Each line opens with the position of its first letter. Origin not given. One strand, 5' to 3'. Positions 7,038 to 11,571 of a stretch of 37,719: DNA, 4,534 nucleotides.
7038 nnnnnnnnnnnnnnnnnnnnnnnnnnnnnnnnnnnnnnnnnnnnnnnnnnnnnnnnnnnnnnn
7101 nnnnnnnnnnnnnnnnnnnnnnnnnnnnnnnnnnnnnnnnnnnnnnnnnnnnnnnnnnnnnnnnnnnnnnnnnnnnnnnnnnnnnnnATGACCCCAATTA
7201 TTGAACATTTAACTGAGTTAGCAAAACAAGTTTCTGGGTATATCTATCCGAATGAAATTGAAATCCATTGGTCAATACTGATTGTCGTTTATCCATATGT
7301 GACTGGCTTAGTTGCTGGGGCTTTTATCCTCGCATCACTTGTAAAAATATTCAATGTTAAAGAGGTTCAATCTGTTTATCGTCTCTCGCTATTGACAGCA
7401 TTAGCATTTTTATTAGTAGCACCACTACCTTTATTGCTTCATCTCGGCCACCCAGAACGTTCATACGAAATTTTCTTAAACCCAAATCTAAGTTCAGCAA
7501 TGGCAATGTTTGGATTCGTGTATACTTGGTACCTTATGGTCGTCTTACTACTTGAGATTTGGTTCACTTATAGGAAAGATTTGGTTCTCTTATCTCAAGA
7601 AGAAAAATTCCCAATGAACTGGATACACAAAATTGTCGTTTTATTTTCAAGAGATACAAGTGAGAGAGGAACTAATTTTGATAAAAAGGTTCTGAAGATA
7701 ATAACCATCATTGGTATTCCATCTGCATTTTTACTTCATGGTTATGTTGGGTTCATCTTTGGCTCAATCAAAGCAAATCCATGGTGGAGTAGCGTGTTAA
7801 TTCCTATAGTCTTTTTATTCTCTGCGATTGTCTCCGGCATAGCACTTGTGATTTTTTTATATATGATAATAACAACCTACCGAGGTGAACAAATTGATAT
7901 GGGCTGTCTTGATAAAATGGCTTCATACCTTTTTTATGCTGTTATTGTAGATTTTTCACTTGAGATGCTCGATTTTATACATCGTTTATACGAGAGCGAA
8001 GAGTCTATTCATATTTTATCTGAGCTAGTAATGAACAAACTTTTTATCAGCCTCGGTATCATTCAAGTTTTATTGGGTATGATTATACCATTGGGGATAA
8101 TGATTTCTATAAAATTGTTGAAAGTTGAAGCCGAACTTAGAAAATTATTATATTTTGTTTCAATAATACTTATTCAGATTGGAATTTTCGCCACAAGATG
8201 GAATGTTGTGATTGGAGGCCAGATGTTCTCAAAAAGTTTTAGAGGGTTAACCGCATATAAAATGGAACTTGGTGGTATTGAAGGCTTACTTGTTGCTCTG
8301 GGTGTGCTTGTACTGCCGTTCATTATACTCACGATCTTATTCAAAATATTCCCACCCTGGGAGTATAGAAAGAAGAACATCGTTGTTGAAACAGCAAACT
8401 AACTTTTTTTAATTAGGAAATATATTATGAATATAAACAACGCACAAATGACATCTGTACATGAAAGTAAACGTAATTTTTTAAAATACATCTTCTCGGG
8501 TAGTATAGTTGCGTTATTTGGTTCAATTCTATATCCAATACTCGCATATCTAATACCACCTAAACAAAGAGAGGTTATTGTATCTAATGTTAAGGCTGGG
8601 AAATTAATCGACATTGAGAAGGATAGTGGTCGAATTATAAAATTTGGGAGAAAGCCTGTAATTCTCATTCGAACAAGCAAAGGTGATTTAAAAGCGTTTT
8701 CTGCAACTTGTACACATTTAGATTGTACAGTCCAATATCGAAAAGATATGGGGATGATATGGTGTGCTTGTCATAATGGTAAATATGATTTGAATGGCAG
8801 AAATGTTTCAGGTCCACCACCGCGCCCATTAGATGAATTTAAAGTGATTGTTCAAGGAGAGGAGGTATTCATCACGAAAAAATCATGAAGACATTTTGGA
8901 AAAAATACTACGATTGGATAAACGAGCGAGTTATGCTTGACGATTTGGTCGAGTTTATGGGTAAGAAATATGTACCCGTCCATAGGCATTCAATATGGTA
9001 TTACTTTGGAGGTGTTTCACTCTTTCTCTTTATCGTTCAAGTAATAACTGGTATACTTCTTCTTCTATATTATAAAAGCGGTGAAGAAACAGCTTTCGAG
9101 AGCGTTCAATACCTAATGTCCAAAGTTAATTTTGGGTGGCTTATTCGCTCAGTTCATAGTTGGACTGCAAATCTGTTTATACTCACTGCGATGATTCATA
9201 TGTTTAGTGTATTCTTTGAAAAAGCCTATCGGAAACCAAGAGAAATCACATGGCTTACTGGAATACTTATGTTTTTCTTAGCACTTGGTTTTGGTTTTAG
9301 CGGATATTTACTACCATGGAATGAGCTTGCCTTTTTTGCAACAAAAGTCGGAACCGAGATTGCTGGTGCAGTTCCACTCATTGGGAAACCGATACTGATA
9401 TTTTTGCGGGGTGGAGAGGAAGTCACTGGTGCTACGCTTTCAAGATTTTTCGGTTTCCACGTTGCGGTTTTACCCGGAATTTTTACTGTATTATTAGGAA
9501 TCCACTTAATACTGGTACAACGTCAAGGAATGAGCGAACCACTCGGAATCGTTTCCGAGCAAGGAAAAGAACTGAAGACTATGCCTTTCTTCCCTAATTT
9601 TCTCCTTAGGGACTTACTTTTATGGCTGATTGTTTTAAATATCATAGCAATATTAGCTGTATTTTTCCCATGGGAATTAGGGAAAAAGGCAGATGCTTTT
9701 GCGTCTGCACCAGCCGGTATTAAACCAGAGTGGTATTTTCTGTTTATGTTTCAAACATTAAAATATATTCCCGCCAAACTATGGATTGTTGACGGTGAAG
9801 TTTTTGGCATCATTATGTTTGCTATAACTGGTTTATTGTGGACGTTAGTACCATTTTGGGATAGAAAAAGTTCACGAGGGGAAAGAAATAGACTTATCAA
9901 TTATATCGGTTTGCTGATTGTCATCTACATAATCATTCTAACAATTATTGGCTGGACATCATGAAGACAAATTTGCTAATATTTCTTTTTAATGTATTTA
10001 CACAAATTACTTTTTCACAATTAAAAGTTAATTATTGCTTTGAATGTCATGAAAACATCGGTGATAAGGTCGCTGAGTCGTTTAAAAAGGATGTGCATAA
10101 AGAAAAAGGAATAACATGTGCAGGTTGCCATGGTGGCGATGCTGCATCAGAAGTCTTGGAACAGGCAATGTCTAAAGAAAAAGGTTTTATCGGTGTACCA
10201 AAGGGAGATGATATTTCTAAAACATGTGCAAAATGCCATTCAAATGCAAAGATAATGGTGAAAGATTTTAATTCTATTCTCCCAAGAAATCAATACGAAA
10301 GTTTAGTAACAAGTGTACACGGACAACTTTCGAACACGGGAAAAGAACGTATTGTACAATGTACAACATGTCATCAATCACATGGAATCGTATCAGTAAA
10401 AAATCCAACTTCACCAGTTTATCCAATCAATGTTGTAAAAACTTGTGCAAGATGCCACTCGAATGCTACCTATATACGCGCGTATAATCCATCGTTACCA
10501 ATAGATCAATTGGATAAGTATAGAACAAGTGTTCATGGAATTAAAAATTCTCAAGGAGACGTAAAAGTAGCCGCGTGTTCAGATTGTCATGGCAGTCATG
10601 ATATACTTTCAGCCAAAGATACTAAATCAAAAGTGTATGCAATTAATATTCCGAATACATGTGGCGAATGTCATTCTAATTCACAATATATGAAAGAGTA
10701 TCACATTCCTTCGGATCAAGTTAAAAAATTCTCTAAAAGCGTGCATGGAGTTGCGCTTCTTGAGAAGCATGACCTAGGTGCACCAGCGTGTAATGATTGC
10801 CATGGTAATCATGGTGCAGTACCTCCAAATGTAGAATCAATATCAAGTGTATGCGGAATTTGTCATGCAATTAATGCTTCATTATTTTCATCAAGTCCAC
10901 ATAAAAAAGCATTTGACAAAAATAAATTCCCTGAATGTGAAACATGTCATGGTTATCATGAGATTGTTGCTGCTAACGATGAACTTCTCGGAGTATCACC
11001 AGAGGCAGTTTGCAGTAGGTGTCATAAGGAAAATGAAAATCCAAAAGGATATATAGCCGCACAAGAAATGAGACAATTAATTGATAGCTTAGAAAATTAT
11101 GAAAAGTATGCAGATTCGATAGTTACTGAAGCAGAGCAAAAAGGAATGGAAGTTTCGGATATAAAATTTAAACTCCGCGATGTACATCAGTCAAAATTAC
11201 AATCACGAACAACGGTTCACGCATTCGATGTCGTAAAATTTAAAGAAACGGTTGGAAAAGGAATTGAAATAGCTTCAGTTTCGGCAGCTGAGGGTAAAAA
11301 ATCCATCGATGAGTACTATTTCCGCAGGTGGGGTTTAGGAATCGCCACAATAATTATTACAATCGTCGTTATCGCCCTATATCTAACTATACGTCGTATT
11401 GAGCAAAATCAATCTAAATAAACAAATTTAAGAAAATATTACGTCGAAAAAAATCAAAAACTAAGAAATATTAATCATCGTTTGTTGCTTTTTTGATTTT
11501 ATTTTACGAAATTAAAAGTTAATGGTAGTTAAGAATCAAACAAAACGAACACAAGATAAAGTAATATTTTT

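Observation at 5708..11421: One translationally coupled operon joins an 8-haem-c/NrfC/NrfD module to a Rieske/cytochrome b/11-haem-c module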

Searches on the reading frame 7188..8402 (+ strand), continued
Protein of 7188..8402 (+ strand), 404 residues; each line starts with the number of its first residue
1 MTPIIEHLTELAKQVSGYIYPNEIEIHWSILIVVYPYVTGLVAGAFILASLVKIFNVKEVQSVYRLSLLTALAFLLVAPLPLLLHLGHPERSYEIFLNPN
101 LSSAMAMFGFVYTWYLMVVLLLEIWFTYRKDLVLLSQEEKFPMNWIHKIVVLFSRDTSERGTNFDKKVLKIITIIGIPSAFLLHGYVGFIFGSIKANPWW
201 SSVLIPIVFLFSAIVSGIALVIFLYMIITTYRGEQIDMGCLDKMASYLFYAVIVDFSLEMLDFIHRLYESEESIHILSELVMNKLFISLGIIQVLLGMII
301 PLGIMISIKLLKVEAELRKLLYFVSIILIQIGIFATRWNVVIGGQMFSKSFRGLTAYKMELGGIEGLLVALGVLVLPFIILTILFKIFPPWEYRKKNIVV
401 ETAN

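Call 32: search_solved_structures(query=A1, max_evalue=1)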
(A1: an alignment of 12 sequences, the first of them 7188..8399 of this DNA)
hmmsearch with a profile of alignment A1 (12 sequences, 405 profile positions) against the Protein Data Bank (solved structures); distinct sequences matched with E-value up to 1: 1.
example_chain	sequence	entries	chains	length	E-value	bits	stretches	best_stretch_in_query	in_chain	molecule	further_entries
1zca_A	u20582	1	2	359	0.61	12.3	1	238-301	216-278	G alpha i/12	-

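Call 61: predict_structure(alignment_id=A1)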
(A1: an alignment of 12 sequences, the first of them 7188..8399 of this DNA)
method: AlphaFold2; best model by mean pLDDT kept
length: 404 residues; sequences in the alignment: 12
mean_pLDDT: 72.3   pTM: 0.76
mean pLDDT of the five models: 72.3, 69.4, 67.2, 65.0, 64.5
residues with pLDDT >= 90: 40; 70-90: 210; 50-70: 97; < 50: 57
segments of 3 or more residues with pLDDT < 50: 12-28, 93-99, 192-196, 348-363, 395-404
pLDDT, mean of each block of 10 residues (from residue 1): 60 36 42 71 85 75 87 87 60 49 60 83 89 83 83 76 85 76 62 50 68 85 89 85 89 84 66 66 73 84 89 87 91 75 55 38 56 85 88 53 39
secondary structure, 60 per line:
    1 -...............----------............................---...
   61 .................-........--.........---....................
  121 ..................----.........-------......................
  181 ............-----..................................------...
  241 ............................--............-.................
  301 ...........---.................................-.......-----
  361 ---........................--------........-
elements in order: H2-16 H27-54 H58-77 H79-86 H89-97 H101-138 H143-151 H159-192 H198-231 H238-268 H271-282 H284-311 H315-347 H349-355 H364-387 H396-403

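Call 65: fold_search(model_id=the predicted structure, library=pdb)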
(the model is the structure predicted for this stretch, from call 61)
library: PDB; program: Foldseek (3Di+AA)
matches with E <= 10: 427; with E <= 0.001: 4
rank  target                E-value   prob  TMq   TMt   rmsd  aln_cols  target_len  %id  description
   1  8k9e_C                6.1e-08  1.00  0.75  0.68   5.3       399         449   17  Cryo-EM structure of the photosynthetic alternative complex III from Chloroflexus aurantiacus at 3.3 angstrom (released 2024-03-06)
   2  6btm_C                2.8e-07  1.00  0.77  0.69   6.1       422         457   15  Structure of Alternative Complex III from Flavobacterium johnsoniae (Wild Type) (released 2018-05-09)
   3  6lod_C                2.2e-06  1.00  0.65  0.59   7.2       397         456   16  Cryo-EM structure of the air-oxidized photosynthetic alternative complex III from Roseiflexus castenholzii (released 2020-11-04)
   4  6btm_F                2.6e-04  1.00  0.60  0.60   5.9       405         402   14  Structure of Alternative Complex III from Flavobacterium johnsoniae (Wild Type) (released 2018-05-09)
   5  8k9e_F                3.8e-03  1.00  0.51  0.52   8.4       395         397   10  Cryo-EM structure of the photosynthetic alternative complex III from Chloroflexus aurantiacus at 3.3 angstrom (released 2024-03-06)
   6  9ilt_F                5.3e-03  1.00  0.55  0.56   6.3       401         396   11  Crystal structure of alternative complex III from Chloroflexus aurantiacus (released 2025-03-19)
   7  7oy2_C                1.8e-02  1.00  0.44  0.41  13.2       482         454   11  High resolution structure of cytochrome bd-II oxidase from E. coli (released 2021-12-15)
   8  2vpw_C                1.9e-02  1.00  0.36  0.53   8.2       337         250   15  Polysulfide reductase with bound menaquinone (released 2008-06-10)
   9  9r2g_D                2.2e-02  1.00  0.40  0.47  14.4       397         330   11  Cytochrome bd II oxidase qOR-2 type from Mycobacterium smegmatis (released 2026-03-04)
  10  9r2g_A                2.6e-02  1.00  0.46  0.49  12.3       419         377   10  Cytochrome bd II oxidase qOR-2 type from Mycobacterium smegmatis (released 2026-03-04)
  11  9fka_A                1.2e-01  0.99  0.48  0.43   8.3       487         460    9  Cryo-EM structure of the reduced cytochrome bd oxidase from M. tuberculosis (released 2025-02-12)
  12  8j6d_C                1.3e-01  0.44  0.17  0.22  21.8       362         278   14  Structure of EP141-C3aR-Go complex (released 2023-10-18)
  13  9mqi_A                1.3e-01  0.41  0.16  0.21  21.9       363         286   13  Inactive Mu-Opioid Receptor with Nb6M, NabFab, and isoquinuclidine compound #020_E1 (released 2025-02-12)
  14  6rx4_A                1.8e-01  0.96  0.43  0.38  14.5       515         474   10  THE STRUCTURE OF BD OXIDASE FROM ESCHERICHIA COLI (released 2019-11-20)
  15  7wc4                  1.8e-01  0.38  0.18  0.20  27.3       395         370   13  Crystal structure of serotonin 2A receptor in complex with serotonin (released 2022-01-26)
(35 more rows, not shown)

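Call 73: find_encoding_contigs(protein=P0121, flank=1000, max_places=2)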
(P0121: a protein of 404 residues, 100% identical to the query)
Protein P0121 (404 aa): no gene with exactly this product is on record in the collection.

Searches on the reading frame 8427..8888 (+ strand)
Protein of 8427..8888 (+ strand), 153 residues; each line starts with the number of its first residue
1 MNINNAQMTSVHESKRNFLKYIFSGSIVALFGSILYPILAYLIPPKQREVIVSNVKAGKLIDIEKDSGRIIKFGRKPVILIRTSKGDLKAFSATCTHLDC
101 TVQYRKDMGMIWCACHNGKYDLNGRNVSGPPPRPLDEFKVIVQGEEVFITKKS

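Call 4: search_protein_families(library=pfam, proteins=[window:8427-8888:+], max_evalue=0.01)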
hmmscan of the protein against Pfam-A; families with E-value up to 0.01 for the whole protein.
window:8427-8888:+ (153 aa): 3 families
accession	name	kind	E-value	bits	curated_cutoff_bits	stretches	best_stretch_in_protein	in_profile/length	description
PF00355.32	Rieske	-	9.1e-13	48.4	20.3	1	60-138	8-87/88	Rieske [2Fe-2S] domain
PF25471.1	TM_PetC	-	2.4e-05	24.5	37.1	1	14-47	8-41/48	Iron-sulfur subunit PetC transmembrane anchor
PF13806.12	Rieske_2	-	0.0017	18.7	27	1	58-149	6-103/104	Rieske-like [2Fe-2S] domain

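Call 31: search_protein_families(library=ncbifam, proteins=[window:8427-8888:+], max_evalue=0.001)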
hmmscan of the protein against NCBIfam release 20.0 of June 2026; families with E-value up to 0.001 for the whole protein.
window:8427-8888:+ (153 aa): 10 families
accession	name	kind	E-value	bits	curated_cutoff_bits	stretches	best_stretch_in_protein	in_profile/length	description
NF045928.1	Cytb6fFeSPetC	equivalog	9.5e-20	70.7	250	1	7-150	6-164/179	cytochrome b6-f complex iron-sulfur subunit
NF010001.0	PRK13474.1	subfamily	6.8e-19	67.9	154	1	10-151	9-163/178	cytochrome b6-f complex iron-sulfur subunit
TIGR01416.1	Rieske_proteo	equivalog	2.8e-14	53.5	97.4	1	92-136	113-161/176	ubiquinol-cytochrome c reductase iron-sulfur subunit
NF050121.1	bc1_QcrA_actin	exception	4.5e-08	33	275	1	85-150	237-305/319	cytochrome bc1 complex Rieske iron-sulfur subunit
NF041174.1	SDX_Thmprot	equivalog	1.2e-07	31.8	170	1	67-131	15-80/109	sulredoxin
TIGR02694.1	arsenite_ox_S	equivalog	1.2e-07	31.6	95.65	1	66-129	30-94/129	arsenate reductase (azurin) small subunit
NF007422.0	PRK09965.1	equivalog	2.9e-06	27.3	113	1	67-150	14-99/106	bifunctional 3-phenylpropionate/cinnamic acid dioxygenase ferredoxin subunit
NF042948.2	3PPDioc_HcaC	equivalog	1.9e-05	24.9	150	1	60-150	9-101/105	3-phenylpropionate/cinnamic acid dioxygenase ferredoxin subunit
TIGR03171.1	soxL2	equivalog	8.7e-05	21.6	582.1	0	2-63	50-108/321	Rieske iron-sulfur protein SoxL2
NF058607.1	GlBtMonoOxGbcA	equivalog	0.00013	20.6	670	1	71-125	74-130/420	glycine betaine monooxygenase oxygenase subunit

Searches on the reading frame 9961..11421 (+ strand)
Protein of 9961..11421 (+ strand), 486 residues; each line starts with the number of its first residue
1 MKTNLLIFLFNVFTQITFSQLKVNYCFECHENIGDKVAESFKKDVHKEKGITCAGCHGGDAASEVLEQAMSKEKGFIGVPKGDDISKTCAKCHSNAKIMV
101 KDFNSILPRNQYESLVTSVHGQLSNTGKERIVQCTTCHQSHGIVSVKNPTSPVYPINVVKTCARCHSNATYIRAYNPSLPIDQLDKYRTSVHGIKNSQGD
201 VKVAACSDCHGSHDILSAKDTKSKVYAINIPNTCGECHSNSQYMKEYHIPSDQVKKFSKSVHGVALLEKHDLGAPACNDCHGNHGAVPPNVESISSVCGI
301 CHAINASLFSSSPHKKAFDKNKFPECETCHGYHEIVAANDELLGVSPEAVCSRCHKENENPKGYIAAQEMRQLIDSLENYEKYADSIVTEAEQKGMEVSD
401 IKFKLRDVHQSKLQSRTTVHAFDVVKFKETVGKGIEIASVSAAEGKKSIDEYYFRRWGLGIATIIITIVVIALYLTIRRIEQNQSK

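Call 4: search_protein_families(library=pfam, proteins=[window:9961-11421:+], max_evalue=0.01)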
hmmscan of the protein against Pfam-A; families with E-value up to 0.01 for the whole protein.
window:9961-11421:+ (486 aa): 4 families
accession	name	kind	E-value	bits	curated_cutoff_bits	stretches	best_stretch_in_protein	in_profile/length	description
PF09699.15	Paired_CXXCH_1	-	2.8e-16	59.3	20.6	3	325-358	8-39/41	Doubled CXXCH motif (Paired_CXXCH_1)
PF14537.11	Cytochrom_c3_2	-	7.9e-16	58.7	25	1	45-167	1-79/79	Cytochrome c3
PF14522.11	Cytochrome_C7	-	3.2e-13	49.7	24.8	1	22-94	12-67/67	Cytochrome c7 and related cytochrome c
PF02335.20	Cytochrom_C552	-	0.00016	21.2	24.1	1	39-101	233-290/438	Cytochrome c552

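Call 29: search_solved_structures(query=window:9961-11418:+, max_evalue=1)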
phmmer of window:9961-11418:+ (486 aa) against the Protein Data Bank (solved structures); distinct sequences matched with E-value up to 1: 11.
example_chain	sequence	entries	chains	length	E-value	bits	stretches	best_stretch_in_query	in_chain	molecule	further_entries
3bng_A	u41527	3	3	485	0.067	15.6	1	39-103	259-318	Cytochrome c-552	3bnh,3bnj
1fs7_A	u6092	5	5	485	0.067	15.6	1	39-103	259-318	CYTOCHROME C NITRITE REDUCTASE | Cytochrome c-552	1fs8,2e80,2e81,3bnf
1fs9_A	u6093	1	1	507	0.071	15.5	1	39-103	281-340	CYTOCHROME C NITRITE REDUCTASE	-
4rlr_A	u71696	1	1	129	0.092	15.2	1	40-75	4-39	Cytochrome c, 1 heme-binding site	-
4q0t_A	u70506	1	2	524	0.19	14.1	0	24-94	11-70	Eight-heme nitrite reductase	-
2zo5_A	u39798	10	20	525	0.19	14.1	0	24-94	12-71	Eight-heme nitrite reductase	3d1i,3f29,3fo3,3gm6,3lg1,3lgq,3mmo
2ot4_A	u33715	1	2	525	0.19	14.1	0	24-94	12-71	Eight-heme nitrite reductase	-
3owm_A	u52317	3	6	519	0.2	14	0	24-94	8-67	Eight-heme nitrite reductase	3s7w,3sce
3uu9_A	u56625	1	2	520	0.2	14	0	24-94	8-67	Eight-heme nitrite reductase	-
3rkh_A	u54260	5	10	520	0.2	14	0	24-94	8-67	Eight-heme nitrite reductase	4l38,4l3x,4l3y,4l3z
4q4u_A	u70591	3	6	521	0.2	14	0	24-94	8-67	Eight-heme nitrite reductase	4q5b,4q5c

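Call 31: search_protein_families(library=ncbifam, proteins=[window:9961-11421:+], max_evalue=0.001)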
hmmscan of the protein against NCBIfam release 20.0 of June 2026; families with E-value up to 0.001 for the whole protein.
window:9961-11421:+ (486 aa): 6 families
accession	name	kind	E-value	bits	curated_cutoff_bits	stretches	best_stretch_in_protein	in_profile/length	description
TIGR03508.1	decahem_SO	subfamily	2.9e-14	53.2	192.2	1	186-363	16-182/258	DmsE family decaheme c-type cytochrome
TIGR04257.1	nanowire_3heme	domain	4.3e-08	33.2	40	0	201-242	21-62/75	c(7)-type cytochrome triheme domain-containing protein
TIGR01905.1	paired_CXXCH_1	subfamily_domain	7e-07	29.1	25.2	1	325-359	8-40/41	doubled CXXCH domain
NF008339.0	PRK11125.1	equivalog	0.00065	18.5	595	1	39-104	275-336/487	ammonia-forming cytochrome c nitrite reductase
TIGR03153.1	cytochr_NrfH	equivalog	0.00072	19.6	134.2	0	6-139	11-134/138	cytochrome c nitrite reductase small subunit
TIGR01904.2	GSu_C4xC__C2xCH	domain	0.00077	19.2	27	0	132-170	22-60/73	CxxxxCH/CxxCH domain c-type cytochrome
